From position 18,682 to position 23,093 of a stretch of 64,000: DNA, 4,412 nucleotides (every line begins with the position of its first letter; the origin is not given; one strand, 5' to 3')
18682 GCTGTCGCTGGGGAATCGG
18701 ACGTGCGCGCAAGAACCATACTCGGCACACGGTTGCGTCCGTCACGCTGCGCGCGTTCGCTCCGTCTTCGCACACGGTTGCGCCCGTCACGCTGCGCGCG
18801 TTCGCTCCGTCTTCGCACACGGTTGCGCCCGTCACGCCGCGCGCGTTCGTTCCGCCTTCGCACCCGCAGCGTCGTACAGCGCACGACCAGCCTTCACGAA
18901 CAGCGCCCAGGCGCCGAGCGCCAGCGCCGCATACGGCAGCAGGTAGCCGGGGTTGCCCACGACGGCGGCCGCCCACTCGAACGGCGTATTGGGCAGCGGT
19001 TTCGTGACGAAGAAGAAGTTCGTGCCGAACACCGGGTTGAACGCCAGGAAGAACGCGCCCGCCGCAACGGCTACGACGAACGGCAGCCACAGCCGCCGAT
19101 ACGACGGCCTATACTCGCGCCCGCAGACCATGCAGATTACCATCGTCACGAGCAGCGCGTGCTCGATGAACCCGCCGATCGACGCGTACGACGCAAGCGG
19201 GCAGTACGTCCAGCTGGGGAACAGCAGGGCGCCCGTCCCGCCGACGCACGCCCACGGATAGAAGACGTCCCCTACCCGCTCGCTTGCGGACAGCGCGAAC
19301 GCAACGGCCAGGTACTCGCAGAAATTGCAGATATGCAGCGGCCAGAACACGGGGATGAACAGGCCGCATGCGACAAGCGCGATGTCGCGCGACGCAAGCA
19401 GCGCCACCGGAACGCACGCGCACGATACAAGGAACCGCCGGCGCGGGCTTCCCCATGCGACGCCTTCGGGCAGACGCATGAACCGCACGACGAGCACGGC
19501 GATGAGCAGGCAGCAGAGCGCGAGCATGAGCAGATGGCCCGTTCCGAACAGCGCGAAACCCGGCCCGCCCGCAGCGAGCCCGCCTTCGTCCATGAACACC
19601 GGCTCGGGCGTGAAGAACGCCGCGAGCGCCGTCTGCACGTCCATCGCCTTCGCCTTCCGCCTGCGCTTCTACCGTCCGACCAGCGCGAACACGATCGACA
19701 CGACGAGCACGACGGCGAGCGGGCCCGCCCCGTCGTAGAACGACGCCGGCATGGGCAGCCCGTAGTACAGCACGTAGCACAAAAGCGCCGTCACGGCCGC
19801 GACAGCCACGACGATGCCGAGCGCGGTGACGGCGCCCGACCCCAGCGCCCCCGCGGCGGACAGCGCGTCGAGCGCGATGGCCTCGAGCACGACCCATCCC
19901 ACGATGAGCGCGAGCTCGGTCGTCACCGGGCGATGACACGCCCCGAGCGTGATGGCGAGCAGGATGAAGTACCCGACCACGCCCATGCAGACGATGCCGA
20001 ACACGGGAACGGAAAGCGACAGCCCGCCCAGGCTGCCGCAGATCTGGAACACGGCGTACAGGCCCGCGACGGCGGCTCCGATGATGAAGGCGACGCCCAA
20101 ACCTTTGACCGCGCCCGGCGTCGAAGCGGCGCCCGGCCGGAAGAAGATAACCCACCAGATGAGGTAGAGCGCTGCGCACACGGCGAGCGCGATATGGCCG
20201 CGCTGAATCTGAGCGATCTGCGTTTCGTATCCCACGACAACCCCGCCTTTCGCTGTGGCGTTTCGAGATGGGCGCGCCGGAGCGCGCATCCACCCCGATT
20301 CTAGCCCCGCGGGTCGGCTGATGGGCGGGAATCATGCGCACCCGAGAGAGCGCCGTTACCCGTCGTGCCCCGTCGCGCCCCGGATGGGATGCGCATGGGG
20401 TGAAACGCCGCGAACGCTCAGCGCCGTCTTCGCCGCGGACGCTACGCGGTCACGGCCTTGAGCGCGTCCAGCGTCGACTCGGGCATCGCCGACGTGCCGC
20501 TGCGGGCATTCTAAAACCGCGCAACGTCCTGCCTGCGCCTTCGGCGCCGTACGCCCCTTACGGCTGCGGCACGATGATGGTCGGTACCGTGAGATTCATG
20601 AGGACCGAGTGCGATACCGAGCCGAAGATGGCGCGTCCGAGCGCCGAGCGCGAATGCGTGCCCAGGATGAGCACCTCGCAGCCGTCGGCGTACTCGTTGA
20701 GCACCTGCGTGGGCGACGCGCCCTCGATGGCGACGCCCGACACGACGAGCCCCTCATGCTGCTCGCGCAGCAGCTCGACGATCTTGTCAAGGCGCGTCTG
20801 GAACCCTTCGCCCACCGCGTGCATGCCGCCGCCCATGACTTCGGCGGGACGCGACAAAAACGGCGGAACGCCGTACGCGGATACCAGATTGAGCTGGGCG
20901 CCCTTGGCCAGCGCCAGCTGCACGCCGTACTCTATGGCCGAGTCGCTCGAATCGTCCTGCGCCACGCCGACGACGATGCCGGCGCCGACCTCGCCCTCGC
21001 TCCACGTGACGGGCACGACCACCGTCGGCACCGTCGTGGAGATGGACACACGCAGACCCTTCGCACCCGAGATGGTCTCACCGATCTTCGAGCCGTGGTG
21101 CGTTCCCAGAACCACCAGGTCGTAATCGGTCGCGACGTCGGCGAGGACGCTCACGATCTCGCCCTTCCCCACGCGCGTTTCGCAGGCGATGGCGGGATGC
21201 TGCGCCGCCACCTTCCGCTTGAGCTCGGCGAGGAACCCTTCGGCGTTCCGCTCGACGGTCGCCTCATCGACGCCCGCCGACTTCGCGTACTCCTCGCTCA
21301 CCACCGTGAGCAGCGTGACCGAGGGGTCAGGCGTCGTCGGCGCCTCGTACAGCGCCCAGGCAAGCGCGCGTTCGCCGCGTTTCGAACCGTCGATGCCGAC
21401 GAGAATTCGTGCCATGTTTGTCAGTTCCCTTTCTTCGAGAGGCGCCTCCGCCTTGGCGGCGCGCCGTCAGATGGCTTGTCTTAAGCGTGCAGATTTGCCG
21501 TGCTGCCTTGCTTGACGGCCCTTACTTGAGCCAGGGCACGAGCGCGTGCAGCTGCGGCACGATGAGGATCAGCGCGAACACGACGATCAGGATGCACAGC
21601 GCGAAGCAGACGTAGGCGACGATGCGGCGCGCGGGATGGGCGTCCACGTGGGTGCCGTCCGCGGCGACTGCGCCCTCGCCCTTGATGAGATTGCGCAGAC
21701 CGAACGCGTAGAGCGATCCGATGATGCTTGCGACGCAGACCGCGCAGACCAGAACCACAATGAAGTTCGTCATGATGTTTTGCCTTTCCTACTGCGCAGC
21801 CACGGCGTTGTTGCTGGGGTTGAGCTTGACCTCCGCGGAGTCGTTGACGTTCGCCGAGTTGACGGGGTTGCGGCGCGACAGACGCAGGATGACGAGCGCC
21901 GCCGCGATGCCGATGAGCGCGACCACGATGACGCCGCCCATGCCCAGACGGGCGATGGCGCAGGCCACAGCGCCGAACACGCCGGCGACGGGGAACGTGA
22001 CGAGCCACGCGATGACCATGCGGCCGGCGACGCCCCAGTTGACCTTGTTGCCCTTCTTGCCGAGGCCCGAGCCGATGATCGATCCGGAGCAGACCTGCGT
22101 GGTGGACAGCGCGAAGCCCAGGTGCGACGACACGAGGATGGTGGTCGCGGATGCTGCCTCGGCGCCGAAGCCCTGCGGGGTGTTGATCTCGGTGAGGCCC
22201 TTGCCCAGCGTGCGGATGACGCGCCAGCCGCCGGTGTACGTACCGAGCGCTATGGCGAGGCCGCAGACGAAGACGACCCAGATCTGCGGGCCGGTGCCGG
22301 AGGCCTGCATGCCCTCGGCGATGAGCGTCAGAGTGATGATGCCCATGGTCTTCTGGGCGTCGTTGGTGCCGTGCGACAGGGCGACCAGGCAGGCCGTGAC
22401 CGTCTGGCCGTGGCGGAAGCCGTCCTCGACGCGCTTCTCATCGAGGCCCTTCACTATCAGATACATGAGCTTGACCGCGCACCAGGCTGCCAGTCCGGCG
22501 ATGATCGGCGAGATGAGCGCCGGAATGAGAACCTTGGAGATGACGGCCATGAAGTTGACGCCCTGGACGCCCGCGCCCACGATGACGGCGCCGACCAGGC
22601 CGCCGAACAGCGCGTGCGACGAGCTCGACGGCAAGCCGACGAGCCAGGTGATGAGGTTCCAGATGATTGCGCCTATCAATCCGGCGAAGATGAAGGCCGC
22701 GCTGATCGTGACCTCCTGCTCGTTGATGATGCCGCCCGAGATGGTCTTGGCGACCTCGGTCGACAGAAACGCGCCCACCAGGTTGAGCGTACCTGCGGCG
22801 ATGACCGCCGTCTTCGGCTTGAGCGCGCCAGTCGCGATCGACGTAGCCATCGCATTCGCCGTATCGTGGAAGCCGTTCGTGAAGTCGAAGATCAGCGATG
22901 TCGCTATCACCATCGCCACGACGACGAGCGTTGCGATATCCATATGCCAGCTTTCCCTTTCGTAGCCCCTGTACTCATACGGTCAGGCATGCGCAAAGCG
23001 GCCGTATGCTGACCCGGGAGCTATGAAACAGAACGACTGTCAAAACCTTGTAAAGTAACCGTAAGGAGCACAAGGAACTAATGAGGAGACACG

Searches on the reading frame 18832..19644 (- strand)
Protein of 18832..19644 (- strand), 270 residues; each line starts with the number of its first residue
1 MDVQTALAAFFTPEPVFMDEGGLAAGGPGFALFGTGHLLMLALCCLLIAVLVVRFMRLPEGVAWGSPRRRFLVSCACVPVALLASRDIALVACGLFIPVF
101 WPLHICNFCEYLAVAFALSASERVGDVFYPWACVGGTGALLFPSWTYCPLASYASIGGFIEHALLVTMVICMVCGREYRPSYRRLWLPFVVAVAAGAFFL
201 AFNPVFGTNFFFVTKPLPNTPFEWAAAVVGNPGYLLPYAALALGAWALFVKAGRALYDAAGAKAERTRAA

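Call 39: search_protein_families(library=pfam, proteins=[window:18832-19644:-], max_evalue=0.00001)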
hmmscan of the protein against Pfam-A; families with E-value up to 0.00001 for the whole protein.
window:18832-19644:- (270 aa): 1 family
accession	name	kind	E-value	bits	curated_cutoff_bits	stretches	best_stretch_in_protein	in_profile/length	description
PF14808.11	TMEM164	-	1e-27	97.6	25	1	32-249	1-216/217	TMEM164 family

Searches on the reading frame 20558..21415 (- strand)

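Call 39: search_protein_families(library=pfam, proteins=[window:20558-21415:-], max_evalue=0.00001)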
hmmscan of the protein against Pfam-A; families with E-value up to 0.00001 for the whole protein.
window:20558-21415:- (285 aa): 1 family
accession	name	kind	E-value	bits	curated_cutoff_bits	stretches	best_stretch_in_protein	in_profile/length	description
PF00582.32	Usp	-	3.7e-33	115.5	24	2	147-283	5-141/141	Universal stress protein family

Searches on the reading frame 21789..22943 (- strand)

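Call 39: search_protein_families(library=pfam, proteins=[window:21789-22943:-], max_evalue=0.00001)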
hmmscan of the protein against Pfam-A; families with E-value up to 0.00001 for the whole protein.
window:21789-22943:- (384 aa): 1 family
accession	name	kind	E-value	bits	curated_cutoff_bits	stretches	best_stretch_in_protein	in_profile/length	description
PF01384.25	PHO4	-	6.9e-90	302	33.7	1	23-323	1-349/350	Phosphate transporter family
